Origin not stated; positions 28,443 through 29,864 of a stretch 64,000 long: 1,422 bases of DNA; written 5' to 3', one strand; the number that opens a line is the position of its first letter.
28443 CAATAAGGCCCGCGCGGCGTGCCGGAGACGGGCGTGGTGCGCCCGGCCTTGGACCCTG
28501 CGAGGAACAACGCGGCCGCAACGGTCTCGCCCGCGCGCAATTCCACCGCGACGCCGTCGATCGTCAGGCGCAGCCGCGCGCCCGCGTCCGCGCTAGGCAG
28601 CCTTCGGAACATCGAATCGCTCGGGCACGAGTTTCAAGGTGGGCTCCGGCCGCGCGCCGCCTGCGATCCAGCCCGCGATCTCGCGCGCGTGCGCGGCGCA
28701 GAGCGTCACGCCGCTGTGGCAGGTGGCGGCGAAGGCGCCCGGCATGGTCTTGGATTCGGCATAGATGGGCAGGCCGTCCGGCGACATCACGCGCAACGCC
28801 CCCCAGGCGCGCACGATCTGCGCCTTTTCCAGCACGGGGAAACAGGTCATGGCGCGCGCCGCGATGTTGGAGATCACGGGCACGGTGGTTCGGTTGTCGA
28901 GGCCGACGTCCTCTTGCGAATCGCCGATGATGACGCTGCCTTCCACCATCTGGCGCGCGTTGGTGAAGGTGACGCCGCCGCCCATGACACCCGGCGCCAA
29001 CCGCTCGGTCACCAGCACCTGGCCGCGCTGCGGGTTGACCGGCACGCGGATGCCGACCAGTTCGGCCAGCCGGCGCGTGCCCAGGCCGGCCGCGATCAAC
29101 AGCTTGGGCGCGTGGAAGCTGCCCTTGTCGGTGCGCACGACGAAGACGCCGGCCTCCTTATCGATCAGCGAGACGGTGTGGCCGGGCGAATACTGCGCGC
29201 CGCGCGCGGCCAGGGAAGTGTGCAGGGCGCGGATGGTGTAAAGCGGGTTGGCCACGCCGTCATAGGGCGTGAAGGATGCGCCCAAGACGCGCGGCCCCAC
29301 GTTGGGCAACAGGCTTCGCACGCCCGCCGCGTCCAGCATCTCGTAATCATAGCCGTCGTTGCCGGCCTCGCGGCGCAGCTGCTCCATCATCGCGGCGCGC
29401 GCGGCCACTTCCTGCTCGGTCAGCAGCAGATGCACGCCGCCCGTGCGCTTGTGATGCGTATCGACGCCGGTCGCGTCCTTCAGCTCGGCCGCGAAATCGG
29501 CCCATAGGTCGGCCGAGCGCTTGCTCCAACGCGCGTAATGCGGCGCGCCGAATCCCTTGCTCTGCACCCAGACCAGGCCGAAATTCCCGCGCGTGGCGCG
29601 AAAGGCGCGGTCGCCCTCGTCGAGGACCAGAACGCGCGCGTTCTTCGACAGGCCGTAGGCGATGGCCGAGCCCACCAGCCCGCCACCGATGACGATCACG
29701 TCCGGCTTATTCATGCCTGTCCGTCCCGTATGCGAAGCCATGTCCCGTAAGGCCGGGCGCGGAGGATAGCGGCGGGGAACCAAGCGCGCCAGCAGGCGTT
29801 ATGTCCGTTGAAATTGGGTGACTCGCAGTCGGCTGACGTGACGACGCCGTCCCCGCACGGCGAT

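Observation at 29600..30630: Imperfect ~150-bp direct duplication of a gene 5' end bracketing a small ORF and terminator, followed by low-GC DNA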

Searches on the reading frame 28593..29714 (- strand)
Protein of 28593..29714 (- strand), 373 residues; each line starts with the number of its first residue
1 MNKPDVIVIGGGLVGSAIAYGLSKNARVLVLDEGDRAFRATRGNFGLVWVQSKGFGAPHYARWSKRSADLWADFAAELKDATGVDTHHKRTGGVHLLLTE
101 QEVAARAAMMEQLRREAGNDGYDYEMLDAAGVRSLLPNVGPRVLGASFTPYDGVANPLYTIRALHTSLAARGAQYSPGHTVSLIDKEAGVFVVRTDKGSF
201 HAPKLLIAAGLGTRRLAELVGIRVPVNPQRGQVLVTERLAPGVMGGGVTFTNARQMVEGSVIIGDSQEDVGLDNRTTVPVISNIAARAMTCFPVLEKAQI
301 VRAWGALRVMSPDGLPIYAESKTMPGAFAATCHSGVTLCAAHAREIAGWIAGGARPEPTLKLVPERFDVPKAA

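Call 7: search_protein_families(library=pfam, proteins=[window:28593-29714:-])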
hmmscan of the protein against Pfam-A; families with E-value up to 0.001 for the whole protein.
window:28593-29714:- (373 aa): 4 families
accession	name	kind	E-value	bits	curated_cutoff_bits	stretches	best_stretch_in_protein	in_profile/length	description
PF01266.30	DAO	-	7.9e-56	190.5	27.9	1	5-348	1-352/353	FAD dependent oxidoreductase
PF13450.12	NAD_binding_8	-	2.8e-06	28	21.9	1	8-74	1-64/68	NAD(P)-binding Rossmann-like domain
PF07992.20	Pyr_redox_2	-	0.00012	22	26.1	0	5-37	2-177/291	Pyridine nucleotide-disulphide oxidoreductase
PF13738.12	Pyr_redox_3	-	0.00017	21.4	30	0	179-210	102-133/305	Pyridine nucleotide-disulphide oxidoreductase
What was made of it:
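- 28593..29714 (-): Intact DAO-family FAD oxidoreductase gene (HcnC/OoxB-like, 373 aa), first gene of the operon. Pfam DAO 7.9e-56 (call 7).
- Checked: Copy A is the true start of the DAO-family gene 28593-29714 (minus strand, ATG at 29714; Pfam DAO 7.9e-56, call 7).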

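Call 11: find_related_loci(query=window:28593-29714:-, collection=genome_contigs, flank=10000)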
Query window:28593-29714:- (373 aa) in genome_contigs; peptide patterns used: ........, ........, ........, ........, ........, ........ (x = any residue, [..] = any of these).
600 stretches matched a pattern (row limit reached: there are more); 5 encode a relative of the query (tblastn E <= 1e-3); 5 distinct loci.
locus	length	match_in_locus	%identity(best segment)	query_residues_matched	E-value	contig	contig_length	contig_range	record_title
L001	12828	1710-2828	95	1-373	0e+0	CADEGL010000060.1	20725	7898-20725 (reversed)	MAG: uncultured Alphaproteobacteria bacterium isolate Alphaproteobacteria sp. RBC064 genome assembly, contig: MAG064_60,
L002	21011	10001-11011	36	5-341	8e-44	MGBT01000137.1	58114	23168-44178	MAG: Candidatus Rokubacteria bacterium GWA2_70_23 gwa2_scaffold_3744, whole genome shotgun sequence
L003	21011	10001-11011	26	17-368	2e-20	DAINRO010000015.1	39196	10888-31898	MAG TPA_asm: Chloroflexota bacterium isolate CTOTU25977 NODE_199_length_39196_cov_8.222503, whole genome shotgun sequenc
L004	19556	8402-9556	26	3-373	4e-8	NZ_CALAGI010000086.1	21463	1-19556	MAG: uncultured Amaricoccus sp. isolate SRR6231182_bin.64_CONCOCT_v1.1_MAG ERZ650268.1091, whole genome shotgun sequence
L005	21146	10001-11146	25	4-370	1e-6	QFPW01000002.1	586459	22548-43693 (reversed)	MAG: Rhodovulum sulfidophilum isolate S2_005_002_R2_34 S2_005_002_R2_scaffold_7, whole genome shotgun sequence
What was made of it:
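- Tried and rejected: (2) Genome-collection scan with the oxidoreductase protein (call 11).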

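Call 18: find_encoding_contigs(protein=window:28593-29714:-, flank=10000, max_places=10)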
Protein window:28593-29714:- (373 aa): 2 contigs read that carry it; 2 places shown.
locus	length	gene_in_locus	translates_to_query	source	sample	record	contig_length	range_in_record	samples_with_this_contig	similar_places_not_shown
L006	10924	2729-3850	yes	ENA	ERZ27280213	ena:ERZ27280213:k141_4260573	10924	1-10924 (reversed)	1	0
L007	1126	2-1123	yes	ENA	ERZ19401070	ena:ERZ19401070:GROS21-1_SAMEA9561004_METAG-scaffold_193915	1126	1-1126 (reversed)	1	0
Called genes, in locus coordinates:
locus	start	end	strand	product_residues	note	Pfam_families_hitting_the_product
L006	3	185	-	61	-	?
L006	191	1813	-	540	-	PF00732:GMC_oxred_N, PF00890:FAD_binding_2 (faint), PF01266:DAO (faint), PF13450:NAD_binding_8 (faint), PF05199:GMC_oxred_C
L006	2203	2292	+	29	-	-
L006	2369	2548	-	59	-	-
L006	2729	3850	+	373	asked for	PF01266:DAO, PF13450:NAD_binding_8 (faint)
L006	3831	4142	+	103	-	PF13510:Fer2_4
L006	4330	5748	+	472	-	PF00890:FAD_binding_2 (faint), PF01266:DAO (weak), PF03486:HI0933_like (faint), PF07992:Pyr_redox_2, PF12831:FAD_oxidored (weak), PF13450:NAD_binding_8, PF04324:Fer2_BFD (weak), PF17806:SO_alpha_A3, +1 more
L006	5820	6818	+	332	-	PF04116:FA_hydroxylase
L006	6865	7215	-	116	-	PF06945:DUF1289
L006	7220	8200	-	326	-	PF02558:ApbA, PF08546:ApbA_C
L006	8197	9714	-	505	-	PF00501:AMP-binding, PF13193:AMP-binding_C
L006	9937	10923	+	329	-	?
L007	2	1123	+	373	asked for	PF01266:DAO, PF13450:NAD_binding_8 (faint)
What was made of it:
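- A gene caller annotates the 29-aa ORF (call 18).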

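Call 30: find_related_loci(query=A2, collection=metagenome_contigs, flank=6000)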
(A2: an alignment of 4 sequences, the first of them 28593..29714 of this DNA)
Query A2 (373 aa) in metagenome_contigs; peptide patterns used: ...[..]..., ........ (x = any residue, [..] = any of these).
579 stretches matched a pattern; 16 encode a relative of the query (tblastn E <= 1e-3); 16 distinct loci.
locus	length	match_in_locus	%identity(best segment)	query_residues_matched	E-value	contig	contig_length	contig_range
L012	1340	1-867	91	85-373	0e+0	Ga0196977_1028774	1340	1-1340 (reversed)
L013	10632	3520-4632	47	5-373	8e-98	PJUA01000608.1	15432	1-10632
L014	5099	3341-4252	30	69-372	7e-29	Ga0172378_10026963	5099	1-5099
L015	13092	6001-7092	26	3-368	4e-27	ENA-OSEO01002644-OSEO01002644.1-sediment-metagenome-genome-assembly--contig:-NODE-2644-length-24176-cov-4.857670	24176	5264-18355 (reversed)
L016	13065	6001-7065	27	1-356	9e-15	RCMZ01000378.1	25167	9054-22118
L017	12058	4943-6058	27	1-373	2e-14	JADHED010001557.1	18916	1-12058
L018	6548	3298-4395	27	1-367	2e-14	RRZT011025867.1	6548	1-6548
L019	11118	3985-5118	25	1-367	3e-13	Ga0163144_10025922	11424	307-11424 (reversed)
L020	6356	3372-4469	26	1-367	3e-13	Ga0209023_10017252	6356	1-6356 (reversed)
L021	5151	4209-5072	25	81-368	2e-12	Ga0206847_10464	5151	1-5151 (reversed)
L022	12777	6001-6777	26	95-351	1e-10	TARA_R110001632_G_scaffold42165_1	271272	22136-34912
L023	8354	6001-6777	25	95-351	1e-10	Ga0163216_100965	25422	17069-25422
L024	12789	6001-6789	26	89-351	3e-10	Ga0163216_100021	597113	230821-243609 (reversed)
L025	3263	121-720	31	2-210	2e-9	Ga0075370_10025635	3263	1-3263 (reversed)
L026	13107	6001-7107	25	1-335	7e-8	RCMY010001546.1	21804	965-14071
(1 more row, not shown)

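Call 31: find_homologous_proteins(query=window:28593-29714:-, max_evalue=1e-150)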
Query window:28593-29714:- (373 aa): 9 proteins with E <= 1e-150 among 8000 candidates.
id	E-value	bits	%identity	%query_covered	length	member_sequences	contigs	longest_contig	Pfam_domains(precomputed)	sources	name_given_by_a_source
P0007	9.0e-238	807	96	100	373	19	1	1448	PF01266.31,PF13450.13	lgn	-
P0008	8.0e-218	741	88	99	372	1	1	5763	PF01266.31,PF07992.21,PF03486.21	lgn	-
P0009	4.5e-216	735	88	99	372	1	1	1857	PF01266.31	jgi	jgi:glycine/D-amino acid oxidase-like deaminating enzyme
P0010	8.7e-203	692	84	99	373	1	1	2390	PF01266.31,PF13450.13,PF07992.21,PF13738.13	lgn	-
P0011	6.2e-167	574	70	99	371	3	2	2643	PF01266.31,PF13450.13,PF07992.21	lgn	-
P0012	3.7e-164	564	70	99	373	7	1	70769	PF01266.31,PF13450.13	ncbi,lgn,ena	-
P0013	5.4e-163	561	68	100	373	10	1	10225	PF01266.31,PF07992.21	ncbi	ncbi:MAG: NAD(P)/FAD-dependent oxidoreductase [Alphaproteobacteria bacterium]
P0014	1.7e-162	559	67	99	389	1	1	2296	PF01266.31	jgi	jgi:hydrogen cyanide synthase HcnC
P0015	4.6e-161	554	67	100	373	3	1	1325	PF01266.31,PF07992.21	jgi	jgi:hydrogen cyanide synthase HcnC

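Call 32: list_cluster_members(proteins=[P0007])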
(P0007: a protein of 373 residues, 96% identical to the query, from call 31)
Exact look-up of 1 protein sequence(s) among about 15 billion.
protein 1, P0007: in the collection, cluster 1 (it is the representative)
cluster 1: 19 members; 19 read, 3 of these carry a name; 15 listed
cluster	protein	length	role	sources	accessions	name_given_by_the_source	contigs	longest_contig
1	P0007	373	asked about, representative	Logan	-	-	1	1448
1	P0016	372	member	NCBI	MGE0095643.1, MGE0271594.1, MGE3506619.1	MAG: NAD(P)/FAD-dependent oxidoreductase [Alphaproteobacteria bacterium]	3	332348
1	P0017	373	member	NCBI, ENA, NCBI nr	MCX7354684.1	MAG: FAD-binding oxidoreductase [Alphaproteobacteria bacterium] | FAD-binding oxidoreductase [Alphaproteobacteria bacterium]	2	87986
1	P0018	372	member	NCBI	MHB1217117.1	MAG: NAD(P)/FAD-dependent oxidoreductase [Alphaproteobacteria bacterium]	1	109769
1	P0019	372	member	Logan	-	-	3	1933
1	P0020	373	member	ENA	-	-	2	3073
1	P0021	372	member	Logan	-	-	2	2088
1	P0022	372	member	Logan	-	-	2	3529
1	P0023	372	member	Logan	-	-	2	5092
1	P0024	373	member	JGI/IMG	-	-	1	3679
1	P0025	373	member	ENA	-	-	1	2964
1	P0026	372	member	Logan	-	-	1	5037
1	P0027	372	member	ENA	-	-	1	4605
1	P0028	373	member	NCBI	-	-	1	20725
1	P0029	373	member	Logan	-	-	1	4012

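Call 33: find_encoding_contigs(protein=P0008, flank=10000)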
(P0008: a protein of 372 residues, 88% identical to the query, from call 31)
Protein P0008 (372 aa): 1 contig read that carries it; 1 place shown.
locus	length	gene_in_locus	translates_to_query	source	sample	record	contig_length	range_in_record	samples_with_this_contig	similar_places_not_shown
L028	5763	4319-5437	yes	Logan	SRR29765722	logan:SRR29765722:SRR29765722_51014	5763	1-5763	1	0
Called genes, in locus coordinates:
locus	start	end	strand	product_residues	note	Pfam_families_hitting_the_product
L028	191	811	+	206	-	PF03551:PadR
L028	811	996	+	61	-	PF09981:DUF2218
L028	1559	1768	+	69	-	PF00313:CSD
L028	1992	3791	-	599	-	PF00732:GMC_oxred_N, PF00890:FAD_binding_2 (faint), PF13450:NAD_binding_8 (faint), PF05199:GMC_oxred_C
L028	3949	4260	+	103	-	PF05834:Lycopene_cycl (weak), PF13450:NAD_binding_8 (weak)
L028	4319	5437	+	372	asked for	PF01266:DAO, PF03486:HI0933_like (faint), PF07992:Pyr_redox_2 (faint)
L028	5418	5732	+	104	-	PF13510:Fer2_4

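Call 34: find_encoding_contigs(protein=P0010, flank=10000)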
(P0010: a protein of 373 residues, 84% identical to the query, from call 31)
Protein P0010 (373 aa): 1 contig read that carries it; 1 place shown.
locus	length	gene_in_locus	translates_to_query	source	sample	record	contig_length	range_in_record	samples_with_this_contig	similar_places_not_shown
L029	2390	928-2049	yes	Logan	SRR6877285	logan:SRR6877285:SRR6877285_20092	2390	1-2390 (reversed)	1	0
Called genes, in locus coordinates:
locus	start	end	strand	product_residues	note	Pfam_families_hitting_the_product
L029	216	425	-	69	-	-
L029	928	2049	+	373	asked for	PF01266:DAO, PF07992:Pyr_redox_2 (faint), PF13450:NAD_binding_8 (weak), PF13738:Pyr_redox_3 (faint)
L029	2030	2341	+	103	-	PF13510:Fer2_4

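Call 35: find_encoding_contigs(protein=P0016, flank=8000, max_places=4)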
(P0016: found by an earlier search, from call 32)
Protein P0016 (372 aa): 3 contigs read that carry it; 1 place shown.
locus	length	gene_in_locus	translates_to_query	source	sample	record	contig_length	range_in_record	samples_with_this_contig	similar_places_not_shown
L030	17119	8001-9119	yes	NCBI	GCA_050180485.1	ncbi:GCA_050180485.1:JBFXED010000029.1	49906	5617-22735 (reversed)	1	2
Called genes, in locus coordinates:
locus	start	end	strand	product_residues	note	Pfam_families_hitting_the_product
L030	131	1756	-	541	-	PF00732:GMC_oxred_N, PF00890:FAD_binding_2 (faint), PF01266:DAO (weak), PF05834:Lycopene_cycl (weak), PF13450:NAD_binding_8 (faint), PF05199:GMC_oxred_C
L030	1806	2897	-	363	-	PF00296:Bac_luciferase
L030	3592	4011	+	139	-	-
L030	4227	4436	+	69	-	PF00313:CSD, PF08206:OB_RNB (weak)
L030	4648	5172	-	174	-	-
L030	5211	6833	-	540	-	PF00732:GMC_oxred_N, PF00890:FAD_binding_2 (faint), PF01266:DAO (faint), PF13450:NAD_binding_8 (faint), PF05199:GMC_oxred_C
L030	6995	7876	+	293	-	PF00892:EamA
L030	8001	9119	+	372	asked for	PF01266:DAO, PF13450:NAD_binding_8 (faint)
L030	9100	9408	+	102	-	PF13510:Fer2_4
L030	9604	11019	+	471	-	PF00890:FAD_binding_2 (weak), PF01266:DAO (weak), PF03486:HI0933_like (faint), PF07992:Pyr_redox_2, PF12831:FAD_oxidored, PF13450:NAD_binding_8, PF04324:Fer2_BFD (weak), PF17806:SO_alpha_A3, +1 more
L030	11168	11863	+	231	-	-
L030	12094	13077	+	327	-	PF04116:FA_hydroxylase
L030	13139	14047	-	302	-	-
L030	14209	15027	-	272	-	-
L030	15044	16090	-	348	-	PF04324:Fer2_BFD (weak)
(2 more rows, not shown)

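Call 36: find_encoding_contigs(protein=P0017, flank=8000, max_places=4)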
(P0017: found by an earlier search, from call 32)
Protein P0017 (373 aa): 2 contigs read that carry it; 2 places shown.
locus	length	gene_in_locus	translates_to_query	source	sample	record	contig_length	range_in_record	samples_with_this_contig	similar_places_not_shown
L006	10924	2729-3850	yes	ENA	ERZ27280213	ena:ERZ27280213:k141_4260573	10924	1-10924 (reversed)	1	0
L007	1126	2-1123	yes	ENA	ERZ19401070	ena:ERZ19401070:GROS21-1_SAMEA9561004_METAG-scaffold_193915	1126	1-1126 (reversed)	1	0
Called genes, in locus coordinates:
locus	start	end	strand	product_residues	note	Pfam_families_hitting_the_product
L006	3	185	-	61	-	?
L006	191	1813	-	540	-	PF00732:GMC_oxred_N, PF00890:FAD_binding_2 (faint), PF01266:DAO (faint), PF13450:NAD_binding_8 (faint), PF05199:GMC_oxred_C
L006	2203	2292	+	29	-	-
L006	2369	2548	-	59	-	-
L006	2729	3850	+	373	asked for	PF01266:DAO, PF13450:NAD_binding_8 (faint)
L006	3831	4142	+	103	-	PF13510:Fer2_4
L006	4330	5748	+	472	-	PF00890:FAD_binding_2 (faint), PF01266:DAO (weak), PF03486:HI0933_like (faint), PF07992:Pyr_redox_2, PF12831:FAD_oxidored (weak), PF13450:NAD_binding_8, PF04324:Fer2_BFD (weak), PF17806:SO_alpha_A3, +1 more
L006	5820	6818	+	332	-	PF04116:FA_hydroxylase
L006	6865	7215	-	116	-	PF06945:DUF1289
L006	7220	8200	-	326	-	PF02558:ApbA, PF08546:ApbA_C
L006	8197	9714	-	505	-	PF00501:AMP-binding, PF13193:AMP-binding_C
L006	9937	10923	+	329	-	?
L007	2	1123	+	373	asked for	PF01266:DAO, PF13450:NAD_binding_8 (faint)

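Call 37: find_encoding_contigs(protein=P0018, flank=8000, max_places=4)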
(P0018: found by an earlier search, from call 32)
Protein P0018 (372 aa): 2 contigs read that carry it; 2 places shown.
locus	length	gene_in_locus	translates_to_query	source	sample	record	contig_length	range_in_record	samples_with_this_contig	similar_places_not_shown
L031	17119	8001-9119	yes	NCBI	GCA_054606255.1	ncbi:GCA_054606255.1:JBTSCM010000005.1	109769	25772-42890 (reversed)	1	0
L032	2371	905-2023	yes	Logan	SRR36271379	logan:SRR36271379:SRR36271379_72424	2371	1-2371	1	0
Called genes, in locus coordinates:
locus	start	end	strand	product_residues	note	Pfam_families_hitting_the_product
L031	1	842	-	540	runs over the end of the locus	PF00732:GMC_oxred_N, PF00890:FAD_binding_2 (faint), PF01266:DAO, PF05834:Lycopene_cycl (faint), PF13450:NAD_binding_8 (faint), PF05199:GMC_oxred_C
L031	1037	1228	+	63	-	PF01402:RHH_1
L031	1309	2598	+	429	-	PF00145:DNA_methylase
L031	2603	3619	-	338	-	-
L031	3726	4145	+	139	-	PF03852:Vsr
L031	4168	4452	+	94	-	PF01381:HTH_3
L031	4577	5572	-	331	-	-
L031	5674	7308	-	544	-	-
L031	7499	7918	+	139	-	PF19715:DUF6210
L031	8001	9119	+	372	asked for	PF01266:DAO, PF07992:Pyr_redox_2 (faint), PF13450:NAD_binding_8 (faint)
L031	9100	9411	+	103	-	PF13510:Fer2_4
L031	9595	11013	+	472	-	PF00890:FAD_binding_2 (weak), PF01266:DAO (weak), PF03486:HI0933_like (faint), PF07992:Pyr_redox_2, PF12831:FAD_oxidored, PF13450:NAD_binding_8, PF04324:Fer2_BFD, PF17806:SO_alpha_A3, +1 more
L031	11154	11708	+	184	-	-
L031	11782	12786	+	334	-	PF04116:FA_hydroxylase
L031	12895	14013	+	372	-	PF05992:SbmA_BacA, PF06472:ABC_membrane_2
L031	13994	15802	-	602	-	PF00664:ABC_membrane, PF00005:ABC_tran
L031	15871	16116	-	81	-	-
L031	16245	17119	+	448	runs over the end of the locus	PF00890:FAD_binding_2 (weak), PF01266:DAO, PF03486:HI0933_like (faint), PF07992:Pyr_redox_2 (faint), PF12831:FAD_oxidored (weak), PF13738:Pyr_redox_3 (faint), PF01593:Amino_oxidase (faint)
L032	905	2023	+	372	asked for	PF01266:DAO, PF07992:Pyr_redox_2 (faint), PF13450:NAD_binding_8 (faint)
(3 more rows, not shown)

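Call 45: search_protein_families(library=pfam, max_evalue=1, proteins=[L028:3949-4260:+, L031:5674-7308:-, L031:4577-5572:-, L031:2603-3619:-])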
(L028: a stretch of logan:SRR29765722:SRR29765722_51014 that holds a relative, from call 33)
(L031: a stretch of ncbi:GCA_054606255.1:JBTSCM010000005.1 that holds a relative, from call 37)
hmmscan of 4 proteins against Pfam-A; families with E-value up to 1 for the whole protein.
L028:3949-4260:+ (103 aa): 11 families
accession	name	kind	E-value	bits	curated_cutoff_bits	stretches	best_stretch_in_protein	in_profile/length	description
PF13450.12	NAD_binding_8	-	4.6e-06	27.2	21.9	1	7-37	1-30/68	NAD(P)-binding Rossmann-like domain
PF05834.18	Lycopene_cycl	-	9.9e-06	25.3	23.4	1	4-42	1-40/380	Lycopene cyclase protein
PF01266.30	DAO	-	3.7e-05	23.8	27.9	1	4-42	1-38/353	FAD dependent oxidoreductase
PF07992.20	Pyr_redox_2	-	0.00021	21.3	26.1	1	3-45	1-42/291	Pyridine nucleotide-disulphide oxidoreductase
PF03486.20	HI0933_like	-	0.003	17.5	50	1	4-36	2-33/244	HI0933-like protein Rossmann domain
PF01494.25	FAD_binding_3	-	0.0043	16.8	22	1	4-33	3-32/349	FAD binding domain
PF00890.30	FAD_binding_2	-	0.0055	16.4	20.4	1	4-37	1-33/414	FAD binding domain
PF13454.12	NAD_binding_9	-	0.021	15.2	21.8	1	6-33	1-31/155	FAD-NAD(P)-binding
PF13738.12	Pyr_redox_3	-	0.08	12.6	30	1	6-36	1-31/305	Pyridine nucleotide-disulphide oxidoreductase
PF02558.23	ApbA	-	0.14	12.2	22.2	1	6-34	2-29/150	Ketopantoate reductase PanE/ApbA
PF01134.28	GIDA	-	0.18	11.3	22.1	1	4-34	1-31/391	Glucose inhibited division protein A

L031:5674-7308:- (544 aa): 0 families

L031:4577-5572:- (331 aa): 9 families
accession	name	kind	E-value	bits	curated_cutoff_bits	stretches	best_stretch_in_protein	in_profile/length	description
PF13371.12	TPR_9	-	5e-05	23.7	35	1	84-149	4-69/73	Tetratricopeptide repeat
PF13432.12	TPR_16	-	0.00022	22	32.7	2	89-143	11-65/65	Tetratricopeptide repeat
PF13428.12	TPR_14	-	0.0089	17.1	23.5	0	116-146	8-38/44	Tetratricopeptide repeat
PF14559.12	TPR_19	-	0.0097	16.7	25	1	90-152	6-68/68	Tetratricopeptide repeat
PF13176.12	TPR_7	-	0.012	16.1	27.9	1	18-39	7-27/36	Tetratricopeptide repeat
PF07719.23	TPR_2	-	0.022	15.3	27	0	17-37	8-28/34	Tetratricopeptide repeat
PF04212.24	MIT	-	0.028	15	30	1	15-39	9-33/66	MIT (microtubule interacting and transport) domain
PF21061.3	Reovirus_L2_7th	-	0.066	13.6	27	1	211-245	8-42/99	Reovirus core-spike protein lambda-2 (L2), 7th domain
PF13424.12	TPR_12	-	0.74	10.5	30.1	0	91-133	26-69/77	Tetratricopeptide repeat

L031:2603-3619:- (338 aa): 1 family
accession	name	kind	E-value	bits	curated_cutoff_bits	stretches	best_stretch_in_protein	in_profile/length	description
PF03981.17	Ubiq_cyt_C_chap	-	0.14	12.7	21.5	1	104-177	30-100/140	Ubiquinol-cytochrome C chaperone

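Call 46: search_protein_families(library=padloc, max_evalue=0.01, proteins=[L031:7499-7918:+, L031:5674-7308:-, L031:4577-5572:-, L031:2603-3619:-])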
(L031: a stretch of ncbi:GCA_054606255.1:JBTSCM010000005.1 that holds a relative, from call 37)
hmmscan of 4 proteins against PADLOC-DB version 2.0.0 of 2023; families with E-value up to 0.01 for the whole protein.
L031:7499-7918:+ (139 aa): 0 families

L031:5674-7308:- (544 aa): 0 families

L031:4577-5572:- (331 aa): 0 families

L031:2603-3619:- (338 aa): 0 families

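Call 51: find_encoding_contigs(protein=P0023, flank=6000)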
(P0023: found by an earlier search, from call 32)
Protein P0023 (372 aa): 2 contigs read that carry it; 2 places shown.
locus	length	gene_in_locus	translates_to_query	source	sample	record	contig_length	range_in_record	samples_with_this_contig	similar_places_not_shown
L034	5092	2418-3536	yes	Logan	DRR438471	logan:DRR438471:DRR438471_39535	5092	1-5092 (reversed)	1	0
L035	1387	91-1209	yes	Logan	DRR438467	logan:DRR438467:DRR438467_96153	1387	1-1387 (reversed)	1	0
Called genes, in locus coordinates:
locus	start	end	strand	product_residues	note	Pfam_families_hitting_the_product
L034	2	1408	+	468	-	?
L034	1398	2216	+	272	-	PF02086:MethyltransfD12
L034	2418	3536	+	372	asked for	PF01266:DAO, PF07992:Pyr_redox_2 (faint), PF13450:NAD_binding_8 (faint)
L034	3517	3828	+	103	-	PF13510:Fer2_4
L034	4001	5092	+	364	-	?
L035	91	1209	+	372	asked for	PF01266:DAO, PF07992:Pyr_redox_2 (faint), PF13450:NAD_binding_8 (faint)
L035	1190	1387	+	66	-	?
